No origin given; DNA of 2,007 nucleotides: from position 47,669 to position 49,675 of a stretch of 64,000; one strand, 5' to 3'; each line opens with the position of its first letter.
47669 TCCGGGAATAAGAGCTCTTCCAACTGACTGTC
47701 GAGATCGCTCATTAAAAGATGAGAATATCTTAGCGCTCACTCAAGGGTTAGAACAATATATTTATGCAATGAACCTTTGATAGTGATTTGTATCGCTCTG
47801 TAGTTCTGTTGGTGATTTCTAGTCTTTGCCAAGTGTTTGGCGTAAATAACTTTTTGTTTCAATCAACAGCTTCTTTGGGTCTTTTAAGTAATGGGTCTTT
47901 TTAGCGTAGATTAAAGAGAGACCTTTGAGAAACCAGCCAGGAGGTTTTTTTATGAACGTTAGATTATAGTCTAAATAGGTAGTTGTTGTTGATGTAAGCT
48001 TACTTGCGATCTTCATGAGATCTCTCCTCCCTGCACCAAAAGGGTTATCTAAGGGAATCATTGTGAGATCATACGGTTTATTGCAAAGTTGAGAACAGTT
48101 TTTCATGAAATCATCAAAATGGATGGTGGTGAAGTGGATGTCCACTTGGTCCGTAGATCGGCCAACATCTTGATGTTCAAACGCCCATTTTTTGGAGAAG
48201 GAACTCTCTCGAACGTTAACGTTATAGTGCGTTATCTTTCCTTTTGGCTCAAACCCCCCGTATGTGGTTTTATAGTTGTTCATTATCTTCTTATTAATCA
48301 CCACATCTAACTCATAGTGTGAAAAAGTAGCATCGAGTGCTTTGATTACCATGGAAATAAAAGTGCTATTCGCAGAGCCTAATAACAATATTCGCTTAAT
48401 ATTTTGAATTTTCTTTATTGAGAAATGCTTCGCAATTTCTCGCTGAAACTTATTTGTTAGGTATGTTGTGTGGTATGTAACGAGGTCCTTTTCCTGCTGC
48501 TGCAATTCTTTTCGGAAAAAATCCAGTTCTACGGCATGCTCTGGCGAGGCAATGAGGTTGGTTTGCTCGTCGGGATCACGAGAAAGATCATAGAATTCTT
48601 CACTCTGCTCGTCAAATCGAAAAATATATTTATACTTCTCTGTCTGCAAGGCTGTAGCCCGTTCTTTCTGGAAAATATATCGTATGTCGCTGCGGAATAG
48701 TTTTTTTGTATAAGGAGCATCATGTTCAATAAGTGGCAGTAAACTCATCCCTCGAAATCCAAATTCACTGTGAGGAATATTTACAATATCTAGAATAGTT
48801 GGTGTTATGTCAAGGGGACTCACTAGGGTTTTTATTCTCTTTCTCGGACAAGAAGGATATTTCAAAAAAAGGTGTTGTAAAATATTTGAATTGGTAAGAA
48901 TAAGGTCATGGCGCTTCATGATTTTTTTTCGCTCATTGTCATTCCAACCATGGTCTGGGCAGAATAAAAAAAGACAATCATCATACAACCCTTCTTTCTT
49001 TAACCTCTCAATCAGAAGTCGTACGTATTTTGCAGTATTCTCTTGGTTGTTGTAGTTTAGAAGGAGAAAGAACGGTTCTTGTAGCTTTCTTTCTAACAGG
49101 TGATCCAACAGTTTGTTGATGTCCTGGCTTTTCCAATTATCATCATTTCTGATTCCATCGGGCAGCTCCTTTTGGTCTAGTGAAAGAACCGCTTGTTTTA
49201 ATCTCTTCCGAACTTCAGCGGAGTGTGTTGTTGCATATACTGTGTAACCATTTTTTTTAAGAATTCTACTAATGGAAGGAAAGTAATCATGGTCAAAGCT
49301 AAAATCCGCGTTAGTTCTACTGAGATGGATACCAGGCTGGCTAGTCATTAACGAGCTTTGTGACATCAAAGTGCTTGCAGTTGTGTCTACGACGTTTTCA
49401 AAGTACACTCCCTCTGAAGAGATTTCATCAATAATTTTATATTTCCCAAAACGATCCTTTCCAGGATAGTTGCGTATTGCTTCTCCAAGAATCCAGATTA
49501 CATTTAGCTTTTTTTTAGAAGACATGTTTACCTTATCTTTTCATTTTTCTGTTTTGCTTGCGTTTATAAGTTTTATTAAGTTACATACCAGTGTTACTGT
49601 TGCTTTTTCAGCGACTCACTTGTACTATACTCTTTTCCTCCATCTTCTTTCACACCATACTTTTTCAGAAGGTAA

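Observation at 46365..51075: Two cytoplasmic alkaline-phosphatase-superfamily enzymes and a KpsS-like protein as candidate phosphonate / nonulosonate transferases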

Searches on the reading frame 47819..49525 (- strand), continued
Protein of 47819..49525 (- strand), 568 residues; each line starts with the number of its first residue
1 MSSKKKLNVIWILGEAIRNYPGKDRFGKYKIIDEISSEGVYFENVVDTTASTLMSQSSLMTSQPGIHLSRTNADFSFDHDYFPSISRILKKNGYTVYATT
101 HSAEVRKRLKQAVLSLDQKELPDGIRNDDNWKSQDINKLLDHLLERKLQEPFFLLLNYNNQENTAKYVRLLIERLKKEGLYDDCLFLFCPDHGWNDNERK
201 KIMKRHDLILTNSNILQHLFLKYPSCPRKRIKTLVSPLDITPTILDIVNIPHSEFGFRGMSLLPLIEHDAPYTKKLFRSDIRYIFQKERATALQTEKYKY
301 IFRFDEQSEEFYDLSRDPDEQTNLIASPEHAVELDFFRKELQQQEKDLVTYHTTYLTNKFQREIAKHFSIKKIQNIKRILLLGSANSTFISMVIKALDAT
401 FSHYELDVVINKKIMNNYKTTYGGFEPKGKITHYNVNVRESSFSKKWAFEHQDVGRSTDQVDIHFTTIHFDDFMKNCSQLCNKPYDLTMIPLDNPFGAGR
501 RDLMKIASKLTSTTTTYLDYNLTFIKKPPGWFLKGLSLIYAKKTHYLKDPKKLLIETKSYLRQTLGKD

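Call 80: search_protein_families(library=ncbifam, proteins=[L031:3-617:+, L031:631-1605:+, L004:5409-6644:+, L004:6665-7447:-], max_evalue=0.001)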
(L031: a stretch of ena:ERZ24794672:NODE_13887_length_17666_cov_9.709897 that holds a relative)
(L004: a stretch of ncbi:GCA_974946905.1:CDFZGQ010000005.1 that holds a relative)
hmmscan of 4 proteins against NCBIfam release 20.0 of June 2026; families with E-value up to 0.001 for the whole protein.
L031:3-617:+ (204 aa): 42 families (the best 25 are shown)
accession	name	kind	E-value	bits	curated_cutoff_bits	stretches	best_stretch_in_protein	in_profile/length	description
TIGR03297.1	Ppyr-DeCO2ase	equivalog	1.1e-68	231.9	312.5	1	11-195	169-358/360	phosphonopyruvate decarboxylase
TIGR03846.1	sulfopy_beta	equivalog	2.6e-45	154.5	221.5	1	15-197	1-181/182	sulfopyruvate decarboxylase subunit beta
NF004813.0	PRK06163.1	equivalog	1.2e-32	113.2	240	1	20-196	21-195/202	hypothetical protein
NF005760.0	PRK07586.1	equivalog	1.4e-12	47.4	363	2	13-114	337-441/514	acetolactate synthase large subunit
NF005485.1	PRK07092.1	equivalog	3.4e-11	42.6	493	1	34-172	373-519/523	benzoylformate decarboxylase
NF006591.0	PRK09124.1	equivalog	3e-09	35.7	792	1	54-172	405-530/574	ubiquinone-dependent pyruvate dehydrogenase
NF005114.0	PRK06546.1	equivalog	4.3e-09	35.4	893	1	54-172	405-530/578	pyruvate dehydrogenase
TIGR04377.1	myo_inos_iolD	equivalog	1e-08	34.3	715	1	12-117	390-499/616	3D-(3,5/4)-trihydroxycyclohexane-1,2-dione acylhydrolase (decyclizing)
NF006052.0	PRK08199.1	subfamily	1.9e-08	33.1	539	1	54-172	412-538/559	thiamine pyrophosphate protein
NF006016.1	PRK08155.1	equivalog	6.9e-08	31.4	870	1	56-173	408-534/554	acetolactate synthase large subunit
NF005470.0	PRK07064.1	equivalog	2.6e-07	30.1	495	1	22-172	374-530/552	thiamine pyrophosphate-binding protein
NF006524.0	PRK08978.1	equivalog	3.7e-07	28.8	738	1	56-172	400-525/548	acetolactate synthase 2 catalytic subunit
TIGR00118.1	acolac_lg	equivalog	4.9e-07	28.6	538.35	1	56-172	409-535/557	biosynthetic-type acetolactate synthase large subunit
NF006377.0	PRK08611.1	equivalog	6.7e-07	28.2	742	1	56-174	407-532/576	pyruvate oxidase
NF045792.1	OxalOxredbeta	equivalog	7.9e-07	28.4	590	1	76-131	102-155/311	oxalate oxidoreductase subunit beta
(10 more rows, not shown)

L031:631-1605:+ (324 aa): 8 families
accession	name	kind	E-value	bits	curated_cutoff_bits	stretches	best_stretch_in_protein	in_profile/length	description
TIGR03525.2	GldK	equivalog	1.4e-36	126.7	350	2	145-321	195-405/408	T9SS ring complex lipoprotein PorK/GldK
TIGR03440.2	egtB_TIGR03440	equivalog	1.9e-35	122.8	360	1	39-320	168-413/413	ergothioneine biosynthesis protein EgtB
NF041186.1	SenA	equivalog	2.7e-32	112.6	420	1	41-320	166-381/382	selenoneine synthase SenA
NF051459.1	pyoverdine_PvdO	equivalog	1.5e-18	66.9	500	2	167-320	117-277/280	dihydropyoverdine dehydrogenase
TIGR04344.1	ovoA_Nterm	equivalog_domain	7.7e-13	48.1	400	1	43-318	188-442/444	5-histidylcysteine sulfoxide synthase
TIGR02171.1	Fb_sc_TIGR02171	subfamily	6.1e-12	44.4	544.35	1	18-320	11-280/912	TIGR02171 family lipoprotein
TIGR03524.1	GldJ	equivalog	2.8e-11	42.8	458.2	1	218-263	324-367/559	gliding motility lipoprotein GldJ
TIGR03530.1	GldJ_short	equivalog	6.3e-11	41.8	382.9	1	230-320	286-389/396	gliding motility lipoprotein GldJ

L004:5409-6644:+ (411 aa): 7 families
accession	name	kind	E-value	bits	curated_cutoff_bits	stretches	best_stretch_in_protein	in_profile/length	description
NF005057.0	PRK06464.1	equivalog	3.1e-80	270.3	598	1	3-410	355-795/798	phosphoenolpyruvate synthase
TIGR01418.1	PEP_synth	equivalog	1.5e-75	255.1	739.75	1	5-404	353-783/784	pyruvate, water dikinase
TIGR01417.1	PTS_I_fam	equivalog_domain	9.9e-37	126.6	341.7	1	27-400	146-536/565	phosphoenolpyruvate--protein phosphotransferase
NF008382.0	PRK11177.1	equivalog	7.3e-31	107.4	824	1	128-403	274-540/575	phosphoenolpyruvate-protein phosphotransferase PtsI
NF008283.0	PRK11061.1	equivalog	1.5e-27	96.2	583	1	121-401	433-704/748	phosphoenolpyruvate--protein phosphotransferase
TIGR01828.1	pyru_phos_dikin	equivalog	3.9e-11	41.7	843.45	1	216-332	650-776/865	pyruvate, phosphate dikinase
NF004978.0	PRK06354.1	subfamily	6.2e-08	31.6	462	1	2-107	479-587/590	pyruvate kinase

L004:6665-7447:- (260 aa): 28 families (the best 25 are shown)
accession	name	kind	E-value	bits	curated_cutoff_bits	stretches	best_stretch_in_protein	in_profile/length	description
TIGR03992.1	Arch_glmU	subfamily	5.1e-29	101.3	292.1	1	1-231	1-217/393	bifunctional sugar-1-phosphate nucleotidylyltransferase/acetyltransferase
NF041313.1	UDPGP_AglF_Halo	equivalog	2e-22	79.8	400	1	1-239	1-232/234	UTP--glucose-1-phosphate uridylyltransferase AglF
NF041135.1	IPPtranDIPPsyn_Thcocales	equivalog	1.1e-18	67.4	580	1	1-241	1-217/419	bifunctional L-myo-inositol-1-phosphate cytidylyltransferase/CDP-L-myo-inositol myo-inositolphosphotransferase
NF045761.1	NAMPUrTaseMurU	equivalog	3e-18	66.5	250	1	1-121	1-122/226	N-acetylmuramate alpha-1-phosphate uridylyltransferase MurU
TIGR01208.1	rmlA_long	equivalog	2.1e-17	63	320.25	1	2-238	1-231/353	glucose-1-phosphate thymidylyltransferase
NF041173.1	Sug_nt_acttase_Thmprot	equivalog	1.9e-12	46.9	600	1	1-229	1-215/405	bifunctional sugar-1-phosphate nucleotidylyltransferase/acetyltransferase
NF053639.1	Mfer334_fam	equivalog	6.8e-11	42.4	260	1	4-131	3-139/209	pseudomurein biosynthesis protein PmurB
TIGR01173.1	glmU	equivalog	1.2e-10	40.8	366.85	1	1-142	1-135/452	bifunctional UDP-N-acetylglucosamine diphosphorylase/glucosamine-1-phosphate N-acetyltransferase GlmU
NF049965.1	GlMnHpPGnyltfHddC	equivalog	3.2e-10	40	300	1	1-136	1-130/221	D-glycero-D-manno-heptose 1-phosphate guanosyltransferase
NF045665.1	NTPtran_DVU1551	equivalog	7e-10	38.5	315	1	2-126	2-119/359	DVU_1551 family NTP transferase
NF045697.1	MurNAcPUrMurU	equivalog_domain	8.9e-10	38.4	370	1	4-77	1-72/229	N-acetylmuramate alpha-1-phosphate uridylyltransferase MurU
NF010933.0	PRK14353.1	equivalog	1.8e-09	36.7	505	1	3-240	8-241/453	bifunctional UDP-N-acetylglucosamine diphosphorylase/glucosamine-1-phosphate N-acetyltransferase GlmU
NF010932.0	PRK14352.1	equivalog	6.1e-09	35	611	1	3-132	9-135/488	bifunctional UDP-N-acetylglucosamine diphosphorylase/glucosamine-1-phosphate N-acetyltransferase GlmU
NF010940.0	PRK14360.1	equivalog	1.6e-08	33.6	602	1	3-129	4-127/452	bifunctional UDP-N-acetylglucosamine diphosphorylase/glucosamine-1-phosphate N-acetyltransferase GlmU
NF052502.1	man1P_GTase_Rv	exception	1.9e-08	33.6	440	1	3-160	3-159/352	mannose-1-phosphate guanylyltransferase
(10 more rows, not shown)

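Call 83: search_solved_structures(query=A1, max_evalue=1, show_alignments=1)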
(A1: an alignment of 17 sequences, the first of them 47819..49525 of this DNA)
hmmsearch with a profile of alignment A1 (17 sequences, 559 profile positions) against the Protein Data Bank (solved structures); distinct sequences matched with E-value up to 1: 90 (the best 60 are shown).
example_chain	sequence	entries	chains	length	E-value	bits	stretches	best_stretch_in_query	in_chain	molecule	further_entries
6hr5_A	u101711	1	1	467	3.8e-26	95.1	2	165-356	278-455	Alpha-L-rhamnosidase/sulfatase (GH78)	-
7p24_AAA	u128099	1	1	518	1.7e-22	83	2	164-362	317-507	Mucin-desulfating sulfatase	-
7oz8_AAA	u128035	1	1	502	1.1e-21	80.3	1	165-358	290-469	Choline-sulfatase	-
9s03_A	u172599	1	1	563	8.2e-19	70.9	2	165-346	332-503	Putative sulfatase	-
5g2v_A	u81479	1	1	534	4e-18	68.6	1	165-359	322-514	N-ACETYLGLUCOSAMINE-6-SULFATASE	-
7stt_A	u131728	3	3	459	9.6e-18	67.4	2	165-356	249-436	N-acetylgalactosamine-6-sulfatase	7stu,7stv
7pth_A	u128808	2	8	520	9.8e-18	67.3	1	166-354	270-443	Choline sulfatase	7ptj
3ed4_A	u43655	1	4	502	1.6e-17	66.6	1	167-347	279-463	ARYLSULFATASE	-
6g5z_A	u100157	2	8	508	2e-17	66.3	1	166-354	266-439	Choline-sulfatase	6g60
6fny_A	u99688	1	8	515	2.1e-17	66.2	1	166-354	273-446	Choline-sulfatase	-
2qzu_A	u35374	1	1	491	4.1e-17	65.3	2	164-344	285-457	Putative sulfatase yidJ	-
9bb9_A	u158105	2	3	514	5e-17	65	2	164-314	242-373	S1_8A sulfatase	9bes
9fo1_A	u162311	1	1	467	6.8e-17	64.6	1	164-355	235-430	k-carrageenan sulfatase S1_16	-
6pt6_B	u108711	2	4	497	8.2e-17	64.3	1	165-350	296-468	exo-2S-iota carrageenan S1 sulfatase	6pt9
9bes_B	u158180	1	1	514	8.2e-17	64.3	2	164-314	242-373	S1_8A Sulfatase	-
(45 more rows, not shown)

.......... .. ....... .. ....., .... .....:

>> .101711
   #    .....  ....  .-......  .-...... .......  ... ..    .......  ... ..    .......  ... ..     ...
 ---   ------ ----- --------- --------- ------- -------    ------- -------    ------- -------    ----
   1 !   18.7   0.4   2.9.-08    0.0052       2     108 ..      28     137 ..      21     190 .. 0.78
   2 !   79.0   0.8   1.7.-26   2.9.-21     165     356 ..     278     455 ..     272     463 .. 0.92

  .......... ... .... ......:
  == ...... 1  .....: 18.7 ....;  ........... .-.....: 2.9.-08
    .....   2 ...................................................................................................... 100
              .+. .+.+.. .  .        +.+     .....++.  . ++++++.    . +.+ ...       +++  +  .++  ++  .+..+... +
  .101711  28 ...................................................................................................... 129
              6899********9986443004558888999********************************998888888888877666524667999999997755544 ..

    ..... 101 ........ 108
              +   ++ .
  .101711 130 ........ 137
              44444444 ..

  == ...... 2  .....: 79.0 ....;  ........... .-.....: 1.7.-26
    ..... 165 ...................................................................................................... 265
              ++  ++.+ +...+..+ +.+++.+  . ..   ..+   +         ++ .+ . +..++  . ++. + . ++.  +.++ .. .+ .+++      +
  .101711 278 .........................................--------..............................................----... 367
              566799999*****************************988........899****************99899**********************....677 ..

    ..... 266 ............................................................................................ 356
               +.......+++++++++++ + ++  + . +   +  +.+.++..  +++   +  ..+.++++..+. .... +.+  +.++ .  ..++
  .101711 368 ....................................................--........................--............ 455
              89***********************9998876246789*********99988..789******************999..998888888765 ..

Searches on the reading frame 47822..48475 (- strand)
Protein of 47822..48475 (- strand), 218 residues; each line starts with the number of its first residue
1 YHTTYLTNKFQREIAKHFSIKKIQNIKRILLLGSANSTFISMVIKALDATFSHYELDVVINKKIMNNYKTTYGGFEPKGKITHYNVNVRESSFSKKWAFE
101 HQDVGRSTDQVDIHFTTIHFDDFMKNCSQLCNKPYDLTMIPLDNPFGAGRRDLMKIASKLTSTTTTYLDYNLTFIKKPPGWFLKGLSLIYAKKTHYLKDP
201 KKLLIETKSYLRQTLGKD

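Call 65: search_protein_representatives(protein=window:47822-48475:-)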
Query: 218 residues. Proteins with E-value up to 0.001 (for the whole library): 10; up to 1e-10: 4; up to 1e-30: 1. The best 10 are listed.
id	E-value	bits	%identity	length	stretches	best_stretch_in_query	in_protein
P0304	8.0e-33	130.1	40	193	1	24-213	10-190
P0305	2.3e-26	109.0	37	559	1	1-213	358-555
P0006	5.7e-26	107.7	33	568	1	1-213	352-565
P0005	1.1e-19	87.1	32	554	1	1-213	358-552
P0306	2.1e-09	53.6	25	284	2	119-207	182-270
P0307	3.4e-09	52.9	32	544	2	108-182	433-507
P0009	6.1e-08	48.8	27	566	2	122-206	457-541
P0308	8.0e-08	48.4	28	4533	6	124-182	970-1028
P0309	5.3e-05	39.2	28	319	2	108-181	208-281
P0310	1.0e-03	35.0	31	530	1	123-208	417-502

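Call 93: search_protein_families(library=pfam, alignment_id=A6, max_evalue=5)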
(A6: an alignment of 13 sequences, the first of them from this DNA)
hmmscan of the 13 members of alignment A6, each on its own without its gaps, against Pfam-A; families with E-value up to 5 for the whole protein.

A. member 1, seq(203 aa): 0 families

B. families by the number of members that match (of 13 scanned): 14 families
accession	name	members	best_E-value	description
PF13483.12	Lactamase_B_3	3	0.0015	Beta-lactamase superfamily domain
PF16347.10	SGSH_C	2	2e-10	N-sulphoglucosamine sulphohydrolase, C-terminal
PF02713.20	DUF220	1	0.049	Domain of unknown function DUF220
PF16156.12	DUF4864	1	0.094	Domain of unknown function (DUF4864)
PF05299.18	Peptidase_M61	1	0.095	M61 glycyl aminopeptidase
PF14459.11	Prok-E2_C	1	0.11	Prokaryotic E2 family C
PF11043.13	Anti-RecBCD_p2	1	0.11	Bacteriophage P22, anti-RecBCD protein 2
PF13477.12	Glyco_trans_4_2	1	0.13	Glycosyl transferase 4-like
PF00856.33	SET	1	0.14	SET domain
PF16803.11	DRE2_N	1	0.19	Fe-S cluster assembly protein DRE2 N-terminus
PF01193.29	RNA_pol_L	1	0.23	RNA polymerase Rpb3/Rpb11 dimerisation domain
PF12833.13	HTH_18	1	0.24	Helix-turn-helix domain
PF07709.16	SRR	1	0.55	Seven Residue Repeat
PF14707.11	Sulfatase_C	1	3.9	C-terminal region of aryl-sulfatase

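Call 94: search_solved_structures(query=A6, max_evalue=10, show_alignments=0)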
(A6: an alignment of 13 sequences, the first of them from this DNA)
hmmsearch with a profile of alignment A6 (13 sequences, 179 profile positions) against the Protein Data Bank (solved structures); distinct sequences matched with E-value up to 10: 1.
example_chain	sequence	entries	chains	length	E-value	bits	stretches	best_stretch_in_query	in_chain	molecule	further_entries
4ycs_A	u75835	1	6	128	0.0044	19.8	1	43-128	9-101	Uncharacterized protein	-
